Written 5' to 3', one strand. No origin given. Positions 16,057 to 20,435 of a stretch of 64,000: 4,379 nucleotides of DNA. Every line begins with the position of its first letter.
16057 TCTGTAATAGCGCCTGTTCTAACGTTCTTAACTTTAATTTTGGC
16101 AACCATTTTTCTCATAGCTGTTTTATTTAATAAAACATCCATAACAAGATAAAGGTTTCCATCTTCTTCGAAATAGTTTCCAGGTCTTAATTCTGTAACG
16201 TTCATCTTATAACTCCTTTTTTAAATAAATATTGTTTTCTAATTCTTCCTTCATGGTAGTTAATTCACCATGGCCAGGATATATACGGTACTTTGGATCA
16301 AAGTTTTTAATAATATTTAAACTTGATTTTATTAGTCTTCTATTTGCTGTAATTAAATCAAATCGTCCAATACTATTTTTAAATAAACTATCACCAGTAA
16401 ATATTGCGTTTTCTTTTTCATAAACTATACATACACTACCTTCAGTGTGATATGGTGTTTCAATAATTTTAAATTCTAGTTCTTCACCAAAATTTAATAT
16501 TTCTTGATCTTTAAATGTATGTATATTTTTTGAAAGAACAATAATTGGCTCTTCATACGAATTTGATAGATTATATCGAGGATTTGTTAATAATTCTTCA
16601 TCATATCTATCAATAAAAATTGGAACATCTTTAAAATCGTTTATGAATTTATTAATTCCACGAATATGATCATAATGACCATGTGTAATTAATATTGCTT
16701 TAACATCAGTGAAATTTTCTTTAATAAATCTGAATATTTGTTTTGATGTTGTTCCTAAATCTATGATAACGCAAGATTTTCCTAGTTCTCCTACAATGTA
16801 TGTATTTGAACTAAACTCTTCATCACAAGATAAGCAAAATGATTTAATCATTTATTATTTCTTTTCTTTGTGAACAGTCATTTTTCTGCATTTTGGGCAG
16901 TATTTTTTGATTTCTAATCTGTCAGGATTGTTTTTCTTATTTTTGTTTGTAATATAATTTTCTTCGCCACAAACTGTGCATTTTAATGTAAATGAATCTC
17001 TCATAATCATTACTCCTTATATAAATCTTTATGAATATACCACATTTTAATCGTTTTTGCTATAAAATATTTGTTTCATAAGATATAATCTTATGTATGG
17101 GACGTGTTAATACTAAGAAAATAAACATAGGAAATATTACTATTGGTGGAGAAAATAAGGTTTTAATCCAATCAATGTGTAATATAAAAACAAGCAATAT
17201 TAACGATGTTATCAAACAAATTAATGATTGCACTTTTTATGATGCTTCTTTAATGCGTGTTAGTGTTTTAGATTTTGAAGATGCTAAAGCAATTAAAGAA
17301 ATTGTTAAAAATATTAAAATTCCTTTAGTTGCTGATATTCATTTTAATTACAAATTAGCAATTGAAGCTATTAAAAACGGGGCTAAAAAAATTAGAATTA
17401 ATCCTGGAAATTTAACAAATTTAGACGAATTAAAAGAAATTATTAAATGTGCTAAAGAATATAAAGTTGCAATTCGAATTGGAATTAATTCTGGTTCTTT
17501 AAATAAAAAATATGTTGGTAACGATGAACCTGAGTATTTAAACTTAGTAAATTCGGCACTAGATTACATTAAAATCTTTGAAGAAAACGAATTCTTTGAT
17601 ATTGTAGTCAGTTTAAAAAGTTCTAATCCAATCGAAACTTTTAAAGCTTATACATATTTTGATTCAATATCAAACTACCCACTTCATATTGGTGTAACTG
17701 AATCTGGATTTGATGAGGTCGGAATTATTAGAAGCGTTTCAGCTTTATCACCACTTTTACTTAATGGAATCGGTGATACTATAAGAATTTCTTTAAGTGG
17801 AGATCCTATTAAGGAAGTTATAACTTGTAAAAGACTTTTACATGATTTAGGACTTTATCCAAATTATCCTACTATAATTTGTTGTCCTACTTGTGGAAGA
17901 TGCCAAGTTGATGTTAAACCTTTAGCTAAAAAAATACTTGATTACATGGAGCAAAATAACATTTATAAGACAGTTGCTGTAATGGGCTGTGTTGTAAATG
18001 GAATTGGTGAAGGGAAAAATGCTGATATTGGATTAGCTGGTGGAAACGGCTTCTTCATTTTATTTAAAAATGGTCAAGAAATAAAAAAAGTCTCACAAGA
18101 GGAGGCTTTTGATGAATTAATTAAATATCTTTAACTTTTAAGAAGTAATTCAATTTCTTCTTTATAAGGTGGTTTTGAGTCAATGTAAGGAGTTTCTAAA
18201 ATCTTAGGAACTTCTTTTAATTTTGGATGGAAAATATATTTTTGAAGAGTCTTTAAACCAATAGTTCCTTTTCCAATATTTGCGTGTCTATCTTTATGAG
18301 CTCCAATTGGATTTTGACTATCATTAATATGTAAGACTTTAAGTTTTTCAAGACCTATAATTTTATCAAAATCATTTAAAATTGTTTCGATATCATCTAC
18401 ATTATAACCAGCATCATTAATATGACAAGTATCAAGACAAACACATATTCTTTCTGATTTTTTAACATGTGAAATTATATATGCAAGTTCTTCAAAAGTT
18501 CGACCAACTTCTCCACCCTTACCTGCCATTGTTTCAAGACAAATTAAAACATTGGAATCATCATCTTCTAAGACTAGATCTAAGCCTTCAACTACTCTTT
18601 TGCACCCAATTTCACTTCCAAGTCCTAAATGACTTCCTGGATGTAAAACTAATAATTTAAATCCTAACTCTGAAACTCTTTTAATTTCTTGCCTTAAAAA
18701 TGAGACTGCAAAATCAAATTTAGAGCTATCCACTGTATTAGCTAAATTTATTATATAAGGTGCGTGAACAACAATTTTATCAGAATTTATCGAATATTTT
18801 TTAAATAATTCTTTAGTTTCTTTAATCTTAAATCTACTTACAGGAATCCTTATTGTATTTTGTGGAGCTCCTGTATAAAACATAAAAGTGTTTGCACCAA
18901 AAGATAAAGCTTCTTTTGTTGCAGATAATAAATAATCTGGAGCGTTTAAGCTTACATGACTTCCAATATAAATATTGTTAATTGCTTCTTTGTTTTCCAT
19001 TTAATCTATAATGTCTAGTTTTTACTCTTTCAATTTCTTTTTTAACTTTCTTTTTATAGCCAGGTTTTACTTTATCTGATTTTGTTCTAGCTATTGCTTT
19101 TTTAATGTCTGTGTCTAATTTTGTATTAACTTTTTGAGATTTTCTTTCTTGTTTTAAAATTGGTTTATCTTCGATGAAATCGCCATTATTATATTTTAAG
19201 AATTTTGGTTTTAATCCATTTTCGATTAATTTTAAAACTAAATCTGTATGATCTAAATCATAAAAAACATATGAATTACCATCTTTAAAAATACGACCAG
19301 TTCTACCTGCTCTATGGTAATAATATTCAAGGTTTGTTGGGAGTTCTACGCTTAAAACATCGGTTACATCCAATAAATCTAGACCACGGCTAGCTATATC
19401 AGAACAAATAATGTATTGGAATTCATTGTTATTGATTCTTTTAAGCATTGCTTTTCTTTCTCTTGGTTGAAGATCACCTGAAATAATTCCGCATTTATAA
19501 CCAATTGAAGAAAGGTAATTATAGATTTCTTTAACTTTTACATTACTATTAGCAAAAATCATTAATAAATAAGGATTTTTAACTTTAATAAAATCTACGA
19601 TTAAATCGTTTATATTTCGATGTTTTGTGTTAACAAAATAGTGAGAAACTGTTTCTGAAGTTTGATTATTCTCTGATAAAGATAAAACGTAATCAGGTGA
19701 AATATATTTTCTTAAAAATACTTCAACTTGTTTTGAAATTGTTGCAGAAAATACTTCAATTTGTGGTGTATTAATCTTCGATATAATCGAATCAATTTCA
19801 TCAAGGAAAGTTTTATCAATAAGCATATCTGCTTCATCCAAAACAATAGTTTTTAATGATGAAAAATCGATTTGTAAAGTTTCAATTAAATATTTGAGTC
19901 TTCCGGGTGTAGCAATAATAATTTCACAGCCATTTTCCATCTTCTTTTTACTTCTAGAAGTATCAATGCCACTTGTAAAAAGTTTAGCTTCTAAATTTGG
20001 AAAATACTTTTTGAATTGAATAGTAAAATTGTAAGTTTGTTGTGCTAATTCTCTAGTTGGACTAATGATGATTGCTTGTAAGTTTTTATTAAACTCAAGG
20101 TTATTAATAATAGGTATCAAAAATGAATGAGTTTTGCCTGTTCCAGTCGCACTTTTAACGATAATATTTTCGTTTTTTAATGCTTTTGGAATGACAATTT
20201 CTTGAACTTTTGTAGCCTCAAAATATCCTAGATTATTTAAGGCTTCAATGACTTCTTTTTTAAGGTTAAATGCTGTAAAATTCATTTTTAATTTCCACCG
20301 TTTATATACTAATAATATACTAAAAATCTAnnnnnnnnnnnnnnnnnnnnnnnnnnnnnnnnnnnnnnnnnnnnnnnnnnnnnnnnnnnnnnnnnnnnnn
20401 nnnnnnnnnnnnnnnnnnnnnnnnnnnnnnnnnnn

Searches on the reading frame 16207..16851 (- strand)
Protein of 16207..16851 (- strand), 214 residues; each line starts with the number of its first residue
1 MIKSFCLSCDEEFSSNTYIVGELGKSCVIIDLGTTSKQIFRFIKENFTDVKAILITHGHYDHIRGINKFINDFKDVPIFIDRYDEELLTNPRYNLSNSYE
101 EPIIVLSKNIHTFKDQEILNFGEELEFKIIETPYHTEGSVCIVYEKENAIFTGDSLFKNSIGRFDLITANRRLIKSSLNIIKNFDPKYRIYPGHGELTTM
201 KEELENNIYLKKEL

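Call 45: search_protein_families(library=pfam, max_evalue=0.01, proteins=[window:16207-16851:-])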
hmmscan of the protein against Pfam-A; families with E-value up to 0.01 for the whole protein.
window:16207-16851:- (214 aa): 4 families
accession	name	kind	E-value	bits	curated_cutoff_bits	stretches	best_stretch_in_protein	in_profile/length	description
PF00753.33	Lactamase_B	-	1.5e-28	100.5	22.7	1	12-194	3-196/196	Metallo-beta-lactamase superfamily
PF12706.13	Lactamase_B_2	-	7.7e-08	32.6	27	1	43-137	24-115/200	Beta-lactamase superfamily domain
PF19583.5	ODP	-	2.3e-05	24.8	27.2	1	14-155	2-136/194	ODP family beta lactamase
PF23023.1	Anti-Pycsar_Apyc1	-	0.00036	20.5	50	1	27-74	31-78/250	Anti-Pycsar protein Apyc1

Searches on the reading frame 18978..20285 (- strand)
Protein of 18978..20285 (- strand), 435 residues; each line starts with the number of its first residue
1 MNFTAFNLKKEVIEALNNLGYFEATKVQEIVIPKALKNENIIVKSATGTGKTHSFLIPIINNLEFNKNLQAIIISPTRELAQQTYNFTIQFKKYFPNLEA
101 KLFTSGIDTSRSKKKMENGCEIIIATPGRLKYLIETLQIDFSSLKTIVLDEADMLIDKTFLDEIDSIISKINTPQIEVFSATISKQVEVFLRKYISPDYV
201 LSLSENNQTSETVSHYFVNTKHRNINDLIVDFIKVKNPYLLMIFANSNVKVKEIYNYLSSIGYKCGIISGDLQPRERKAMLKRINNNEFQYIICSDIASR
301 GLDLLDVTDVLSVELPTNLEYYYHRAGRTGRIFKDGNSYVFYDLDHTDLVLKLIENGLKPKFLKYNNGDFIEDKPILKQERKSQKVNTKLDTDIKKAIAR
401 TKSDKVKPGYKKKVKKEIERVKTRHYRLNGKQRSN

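Call 8: search_protein_families(library=pfam, proteins=[window:18978-20285:-])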
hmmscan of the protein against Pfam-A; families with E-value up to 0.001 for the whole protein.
window:18978-20285:- (435 aa): 3 families
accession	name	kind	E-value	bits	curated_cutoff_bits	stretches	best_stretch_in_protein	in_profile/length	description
PF00270.35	DEAD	-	9.6e-40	136.5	26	1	25-188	1-165/167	DEAD/DEAH box helicase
PF00271.37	Helicase_C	-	8.9e-23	81.1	23.5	1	228-332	5-109/110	Helicase conserved C-terminal domain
PF04851.21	ResIII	-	4.7e-12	46.6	22.5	1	26-184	20-163/164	Type III restriction enzyme, res subunit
